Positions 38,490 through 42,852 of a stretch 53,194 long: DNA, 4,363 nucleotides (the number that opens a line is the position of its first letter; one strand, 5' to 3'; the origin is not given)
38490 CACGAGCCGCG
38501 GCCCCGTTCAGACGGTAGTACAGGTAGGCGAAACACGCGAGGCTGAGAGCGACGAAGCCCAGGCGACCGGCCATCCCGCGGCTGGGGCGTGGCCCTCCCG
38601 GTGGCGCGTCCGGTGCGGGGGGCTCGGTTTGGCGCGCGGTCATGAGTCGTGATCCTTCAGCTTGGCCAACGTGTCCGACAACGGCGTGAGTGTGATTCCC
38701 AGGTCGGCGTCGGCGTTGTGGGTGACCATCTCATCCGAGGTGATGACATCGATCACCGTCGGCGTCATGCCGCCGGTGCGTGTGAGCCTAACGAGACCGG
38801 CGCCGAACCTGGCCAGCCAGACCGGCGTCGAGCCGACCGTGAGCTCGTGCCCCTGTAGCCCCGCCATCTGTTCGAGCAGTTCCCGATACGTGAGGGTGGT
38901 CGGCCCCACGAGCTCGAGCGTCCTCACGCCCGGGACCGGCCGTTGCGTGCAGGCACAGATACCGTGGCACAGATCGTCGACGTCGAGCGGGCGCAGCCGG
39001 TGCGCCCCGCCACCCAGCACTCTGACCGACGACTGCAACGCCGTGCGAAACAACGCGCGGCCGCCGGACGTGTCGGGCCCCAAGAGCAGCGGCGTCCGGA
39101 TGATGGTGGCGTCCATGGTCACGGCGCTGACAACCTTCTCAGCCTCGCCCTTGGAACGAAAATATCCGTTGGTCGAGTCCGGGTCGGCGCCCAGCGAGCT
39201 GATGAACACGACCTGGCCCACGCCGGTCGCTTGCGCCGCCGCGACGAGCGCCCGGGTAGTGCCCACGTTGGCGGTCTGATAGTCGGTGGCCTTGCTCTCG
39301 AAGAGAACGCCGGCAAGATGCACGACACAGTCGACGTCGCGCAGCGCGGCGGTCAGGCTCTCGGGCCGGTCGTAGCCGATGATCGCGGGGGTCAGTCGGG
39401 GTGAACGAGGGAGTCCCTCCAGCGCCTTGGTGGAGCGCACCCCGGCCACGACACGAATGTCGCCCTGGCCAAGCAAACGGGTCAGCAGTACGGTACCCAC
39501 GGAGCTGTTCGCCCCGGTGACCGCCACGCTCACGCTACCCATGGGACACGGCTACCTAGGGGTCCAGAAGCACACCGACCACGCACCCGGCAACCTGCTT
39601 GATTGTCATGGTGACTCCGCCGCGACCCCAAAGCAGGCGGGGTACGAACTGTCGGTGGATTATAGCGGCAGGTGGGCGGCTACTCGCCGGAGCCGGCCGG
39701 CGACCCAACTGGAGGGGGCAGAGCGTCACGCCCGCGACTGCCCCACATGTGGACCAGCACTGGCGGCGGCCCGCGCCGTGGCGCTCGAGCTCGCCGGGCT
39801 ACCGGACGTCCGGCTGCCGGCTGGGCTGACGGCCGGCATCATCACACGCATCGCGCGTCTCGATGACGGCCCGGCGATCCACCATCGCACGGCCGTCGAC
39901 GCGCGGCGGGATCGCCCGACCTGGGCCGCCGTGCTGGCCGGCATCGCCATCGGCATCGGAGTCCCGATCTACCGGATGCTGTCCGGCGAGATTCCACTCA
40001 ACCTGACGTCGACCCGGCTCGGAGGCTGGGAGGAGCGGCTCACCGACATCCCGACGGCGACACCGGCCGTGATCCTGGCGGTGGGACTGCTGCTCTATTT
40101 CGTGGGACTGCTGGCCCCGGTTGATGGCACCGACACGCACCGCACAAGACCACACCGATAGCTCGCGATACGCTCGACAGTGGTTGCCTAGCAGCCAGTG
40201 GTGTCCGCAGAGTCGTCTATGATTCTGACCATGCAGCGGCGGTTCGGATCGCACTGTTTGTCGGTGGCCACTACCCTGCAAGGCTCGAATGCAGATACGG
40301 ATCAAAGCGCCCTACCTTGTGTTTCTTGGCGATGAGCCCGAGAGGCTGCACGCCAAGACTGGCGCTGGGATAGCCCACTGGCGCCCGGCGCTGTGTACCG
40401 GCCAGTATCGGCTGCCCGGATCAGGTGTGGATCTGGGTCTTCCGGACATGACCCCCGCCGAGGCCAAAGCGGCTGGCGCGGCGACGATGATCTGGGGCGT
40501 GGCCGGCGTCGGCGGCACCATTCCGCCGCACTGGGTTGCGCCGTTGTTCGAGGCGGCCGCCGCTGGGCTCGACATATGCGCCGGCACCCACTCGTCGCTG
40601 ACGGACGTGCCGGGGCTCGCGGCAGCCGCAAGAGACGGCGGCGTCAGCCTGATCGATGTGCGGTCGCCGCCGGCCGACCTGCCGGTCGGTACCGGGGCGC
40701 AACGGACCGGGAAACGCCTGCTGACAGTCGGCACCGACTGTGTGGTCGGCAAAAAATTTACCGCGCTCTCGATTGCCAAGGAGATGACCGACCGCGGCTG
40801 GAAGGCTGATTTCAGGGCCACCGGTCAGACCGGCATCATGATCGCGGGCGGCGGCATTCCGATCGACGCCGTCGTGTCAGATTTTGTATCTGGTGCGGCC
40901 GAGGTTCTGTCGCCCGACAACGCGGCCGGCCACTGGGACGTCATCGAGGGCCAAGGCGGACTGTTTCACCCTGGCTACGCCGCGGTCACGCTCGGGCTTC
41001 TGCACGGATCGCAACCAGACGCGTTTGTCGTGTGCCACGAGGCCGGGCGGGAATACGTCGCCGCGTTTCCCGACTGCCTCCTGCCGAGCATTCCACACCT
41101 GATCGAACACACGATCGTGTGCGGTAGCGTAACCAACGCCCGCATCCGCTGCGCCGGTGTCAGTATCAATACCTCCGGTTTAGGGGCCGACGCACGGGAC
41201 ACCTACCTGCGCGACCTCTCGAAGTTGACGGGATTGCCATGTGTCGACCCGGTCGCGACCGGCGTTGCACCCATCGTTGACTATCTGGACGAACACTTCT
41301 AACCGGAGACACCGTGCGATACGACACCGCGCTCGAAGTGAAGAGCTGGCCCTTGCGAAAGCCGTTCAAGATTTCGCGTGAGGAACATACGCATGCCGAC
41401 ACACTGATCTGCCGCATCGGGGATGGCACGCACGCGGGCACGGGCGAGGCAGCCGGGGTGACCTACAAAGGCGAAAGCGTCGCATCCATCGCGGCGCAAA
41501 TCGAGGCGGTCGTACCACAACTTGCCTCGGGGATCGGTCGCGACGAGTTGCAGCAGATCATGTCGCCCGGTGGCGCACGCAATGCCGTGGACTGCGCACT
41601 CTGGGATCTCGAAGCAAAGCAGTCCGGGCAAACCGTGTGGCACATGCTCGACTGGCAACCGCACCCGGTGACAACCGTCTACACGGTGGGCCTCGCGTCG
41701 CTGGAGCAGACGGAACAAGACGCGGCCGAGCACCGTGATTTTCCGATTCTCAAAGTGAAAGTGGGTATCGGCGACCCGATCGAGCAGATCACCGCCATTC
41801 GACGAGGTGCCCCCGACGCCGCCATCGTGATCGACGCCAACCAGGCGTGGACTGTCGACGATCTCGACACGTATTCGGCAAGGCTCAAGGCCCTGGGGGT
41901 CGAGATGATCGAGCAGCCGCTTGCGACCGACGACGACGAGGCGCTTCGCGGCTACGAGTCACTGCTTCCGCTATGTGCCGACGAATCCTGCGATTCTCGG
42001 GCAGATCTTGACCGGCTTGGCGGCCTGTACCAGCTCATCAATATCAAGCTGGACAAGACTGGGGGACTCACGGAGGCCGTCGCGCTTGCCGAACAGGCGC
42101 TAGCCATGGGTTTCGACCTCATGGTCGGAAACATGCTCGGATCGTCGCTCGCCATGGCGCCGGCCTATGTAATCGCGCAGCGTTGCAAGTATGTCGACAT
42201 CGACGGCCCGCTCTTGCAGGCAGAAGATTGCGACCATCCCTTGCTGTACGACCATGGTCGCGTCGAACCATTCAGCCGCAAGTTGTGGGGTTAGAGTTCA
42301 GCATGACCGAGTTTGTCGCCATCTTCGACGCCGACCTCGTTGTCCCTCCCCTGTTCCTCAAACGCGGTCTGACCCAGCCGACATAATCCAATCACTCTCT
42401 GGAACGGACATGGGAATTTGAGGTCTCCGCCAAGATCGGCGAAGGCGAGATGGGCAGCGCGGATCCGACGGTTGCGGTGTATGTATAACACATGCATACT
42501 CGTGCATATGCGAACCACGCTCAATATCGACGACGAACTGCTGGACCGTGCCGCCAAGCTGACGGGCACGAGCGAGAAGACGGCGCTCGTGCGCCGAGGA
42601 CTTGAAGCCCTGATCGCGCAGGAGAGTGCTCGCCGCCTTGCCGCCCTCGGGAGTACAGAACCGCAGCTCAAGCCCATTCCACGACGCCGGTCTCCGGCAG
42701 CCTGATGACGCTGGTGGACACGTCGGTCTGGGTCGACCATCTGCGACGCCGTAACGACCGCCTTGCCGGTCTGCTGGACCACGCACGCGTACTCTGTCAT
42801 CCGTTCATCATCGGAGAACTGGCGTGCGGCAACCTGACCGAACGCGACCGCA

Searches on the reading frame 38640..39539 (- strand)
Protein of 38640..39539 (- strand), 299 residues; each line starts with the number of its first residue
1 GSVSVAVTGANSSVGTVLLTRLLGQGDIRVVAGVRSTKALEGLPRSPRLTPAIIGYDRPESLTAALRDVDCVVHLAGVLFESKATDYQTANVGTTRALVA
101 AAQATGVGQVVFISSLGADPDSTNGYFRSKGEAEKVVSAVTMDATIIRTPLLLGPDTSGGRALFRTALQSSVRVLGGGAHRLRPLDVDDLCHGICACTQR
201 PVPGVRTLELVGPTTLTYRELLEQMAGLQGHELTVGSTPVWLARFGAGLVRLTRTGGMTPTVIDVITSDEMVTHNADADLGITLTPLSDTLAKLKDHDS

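Call 10: search_protein_families(library=pfam, max_evalue=0.001, proteins=[window:38640-39539:-])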
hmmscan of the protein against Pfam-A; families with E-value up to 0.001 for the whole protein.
window:38640-39539:- (299 aa): 7 families
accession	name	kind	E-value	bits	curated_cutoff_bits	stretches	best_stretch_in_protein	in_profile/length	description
PF13460.12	NAD_binding_10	-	3.2e-20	73.2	27.2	1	9-162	1-156/184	NAD(P)H-binding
PF01370.27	Epimerase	-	4.7e-14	52.8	20.9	1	5-202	1-229/240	NAD dependent epimerase/dehydratase family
PF01073.25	3Beta_HSD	-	9.1e-09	35.2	22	1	6-118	1-119/280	3-beta hydroxysteroid dehydrogenase/isomerase family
PF07993.18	NAD_binding_4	-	1.8e-07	31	20.1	0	63-115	83-137/258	Male sterility protein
PF04321.23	RmlD_sub_bind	-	2.1e-05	24.2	27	1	5-156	3-155/287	RmlD substrate binding domain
PF05368.20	NmrA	-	5.9e-05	23.2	27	1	5-151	5-152/298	NmrA-like family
PF02719.21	Polysacc_synt_2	-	0.00012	21.8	20.2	1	5-143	1-155/293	Polysaccharide biosynthesis protein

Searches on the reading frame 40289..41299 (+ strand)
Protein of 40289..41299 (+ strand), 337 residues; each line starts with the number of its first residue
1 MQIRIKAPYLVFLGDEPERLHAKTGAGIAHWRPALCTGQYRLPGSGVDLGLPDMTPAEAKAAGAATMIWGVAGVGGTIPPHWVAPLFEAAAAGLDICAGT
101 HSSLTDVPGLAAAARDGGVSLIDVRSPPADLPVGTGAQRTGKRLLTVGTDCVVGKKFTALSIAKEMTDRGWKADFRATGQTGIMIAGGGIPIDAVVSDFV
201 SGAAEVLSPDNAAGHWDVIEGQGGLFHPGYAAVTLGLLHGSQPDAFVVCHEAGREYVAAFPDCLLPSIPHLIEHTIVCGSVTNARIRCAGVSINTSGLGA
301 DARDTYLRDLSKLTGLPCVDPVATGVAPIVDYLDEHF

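Call 8: search_protein_families(library=pfam, max_evalue=0.1, proteins=[window:40289-41299:+])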
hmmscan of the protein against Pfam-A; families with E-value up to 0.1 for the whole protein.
window:40289-41299:+ (337 aa): 2 families
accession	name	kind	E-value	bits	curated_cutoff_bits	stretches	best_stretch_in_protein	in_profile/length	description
PF07755.17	DUF1611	-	1.1e-68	231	25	1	133-330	2-201/201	Domain of unknown function (DUF1611_C) P-loop domain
PF17396.8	DUF1611_N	-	5.7e-20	71.9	22.6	1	48-127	15-95/95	Domain of unknown function (DUF1611_N) Rossmann-like domain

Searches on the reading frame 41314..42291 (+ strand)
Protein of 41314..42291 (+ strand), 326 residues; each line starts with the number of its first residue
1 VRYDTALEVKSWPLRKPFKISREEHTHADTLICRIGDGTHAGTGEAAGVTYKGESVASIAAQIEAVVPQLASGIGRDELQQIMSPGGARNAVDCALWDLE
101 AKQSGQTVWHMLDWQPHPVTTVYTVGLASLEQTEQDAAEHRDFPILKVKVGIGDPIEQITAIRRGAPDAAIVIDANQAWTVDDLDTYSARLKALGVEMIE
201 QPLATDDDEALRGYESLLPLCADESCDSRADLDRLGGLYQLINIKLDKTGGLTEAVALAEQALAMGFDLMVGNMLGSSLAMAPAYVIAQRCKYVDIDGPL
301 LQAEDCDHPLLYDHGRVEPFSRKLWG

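Call 8: search_protein_families(library=pfam, max_evalue=0.1, proteins=[window:41314-42291:+])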
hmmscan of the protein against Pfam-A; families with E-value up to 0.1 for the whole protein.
window:41314-42291:+ (326 aa): 2 families
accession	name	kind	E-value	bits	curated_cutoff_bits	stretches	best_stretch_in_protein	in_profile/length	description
PF13378.12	MR_MLE_C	-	1.6e-26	93.8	29.4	1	136-318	8-204/219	Enolase C-terminal domain-like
PF02746.21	MR_MLE_N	-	1.1e-11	45.4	22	1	10-112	9-116/117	Mandelate racemase / muconate lactonizing enzyme, N-terminal domain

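Call 24: find_related_loci(query=window:41314-42291:+, collection=genome_contigs, flank=10000)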
Query window:41314-42291:+ (326 aa) in genome_contigs; peptide patterns used: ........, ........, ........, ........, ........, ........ (x = any residue, [..] = any of these).
54 stretches matched a pattern; 13 encode a relative of the query (tblastn E <= 1e-3); 13 distinct loci.
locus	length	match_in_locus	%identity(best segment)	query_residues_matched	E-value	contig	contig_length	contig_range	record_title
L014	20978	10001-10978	94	1-326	0e+0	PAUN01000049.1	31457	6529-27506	MAG: Acidobacteria bacterium isolate SAT150 54504, whole genome shotgun sequence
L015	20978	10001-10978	93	1-326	0e+0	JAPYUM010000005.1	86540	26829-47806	MAG: Vicinamibacterales bacterium isolate PW8.metabat2.112 PW8_255_length_86540_cov_21.529017, whole genome shotgun sequ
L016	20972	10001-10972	81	3-326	1e-175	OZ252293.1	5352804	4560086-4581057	MAG: Vicinamibacterales bacterium isolate 08279705-4e20-409b-9ee9-4721abb0d863 genome assembly, chromosome: 1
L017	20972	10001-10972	77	3-326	4e-173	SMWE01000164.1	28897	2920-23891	MAG: Gammaproteobacteria bacterium isolate N075bin63 k141_1576089, whole genome shotgun sequence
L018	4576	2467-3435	78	3-325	4e-177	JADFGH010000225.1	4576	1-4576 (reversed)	MAG: Proteobacteria bacterium isolate B2T1B5 B2T1B5_NODE34211, whole genome shotgun sequence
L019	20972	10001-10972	74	3-326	4e-166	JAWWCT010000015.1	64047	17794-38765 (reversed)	MAG: Woeseiaceae bacterium isolate HN17.bin.17 k141_432161_length_64047_cov_32.6641, whole genome shotgun sequence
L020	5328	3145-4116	68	3-326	1e-142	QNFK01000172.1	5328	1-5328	MAG: Gammaproteobacteria bacterium isolate B5_G11 B5_Guay11_scaffold_04315, whole genome shotgun sequence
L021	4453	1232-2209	64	1-326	4e-143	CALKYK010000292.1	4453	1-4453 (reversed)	MAG TPA_asm: uncultured Gammaproteobacteria bacterium isolate SRR7515932_bin.44_CONCOCT_v1.1_MAG genome assembly, contig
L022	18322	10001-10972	75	3-326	4e-171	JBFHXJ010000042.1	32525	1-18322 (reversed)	MAG: Woeseiaceae bacterium isolate Mix_sand09.2021.07.Z.53 k141_2533658_length_32525_cov_12.0065, whole genome shotgun s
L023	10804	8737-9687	48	11-326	1e-88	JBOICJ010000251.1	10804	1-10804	MAG: Stenotrophobium sp. isolate TC-S_metawrap_bin.82 k127_4955934, whole genome shotgun sequence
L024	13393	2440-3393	47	10-326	9e-88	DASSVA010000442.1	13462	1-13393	MAG TPA_asm: Solimonas sp. isolate SMAG_U581 k141_303402, whole genome shotgun sequence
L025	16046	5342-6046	28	12-231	2e-14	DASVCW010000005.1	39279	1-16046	MAG TPA_asm: Balneolaceae bacterium isolate SMAG_U2017 k141_585357, whole genome shotgun sequence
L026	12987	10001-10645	26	91-297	6e-7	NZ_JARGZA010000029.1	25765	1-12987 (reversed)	Jannaschia maritima strain LMIT008 NODE_29_length_25765_cov_195.829133, whole genome shotgun sequence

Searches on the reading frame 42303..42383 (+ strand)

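Call 51: search_protein_families(library=pfam, max_evalue=10, proteins=[window:42303-42383:+])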
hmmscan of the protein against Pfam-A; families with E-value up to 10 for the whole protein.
seq(27 aa): 1 family
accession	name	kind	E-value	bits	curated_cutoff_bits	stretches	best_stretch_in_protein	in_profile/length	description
PF00535.33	Glycos_transf_2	-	0.22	11.9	23.3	1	2-22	79-99/168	Glycosyl transferase family 2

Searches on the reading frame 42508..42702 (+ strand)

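Call 8: search_protein_families(library=pfam, max_evalue=0.1, proteins=[window:42508-42702:+])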
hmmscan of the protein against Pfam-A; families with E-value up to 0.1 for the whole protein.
window:42508-42702:+ (65 aa): 2 families
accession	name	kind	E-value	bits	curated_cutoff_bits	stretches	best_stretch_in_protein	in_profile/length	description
PF09957.15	VapB_antitoxin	-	2.6e-15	56.4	23.4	1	1-43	1-43/47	Bacterial antitoxin of type II TA system, VapB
PF21028.2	DUF1285_C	-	0.0061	17.2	29.3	1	11-51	36-76/95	Protein of unknown function (DUF1285), C-terminal domain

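Call 9: search_protein_families(library=ncbifam, max_evalue=0.1, proteins=[window:42508-42702:+])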
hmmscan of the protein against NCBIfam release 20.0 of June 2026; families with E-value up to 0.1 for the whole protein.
window:42508-42702:+ (65 aa): 0 families
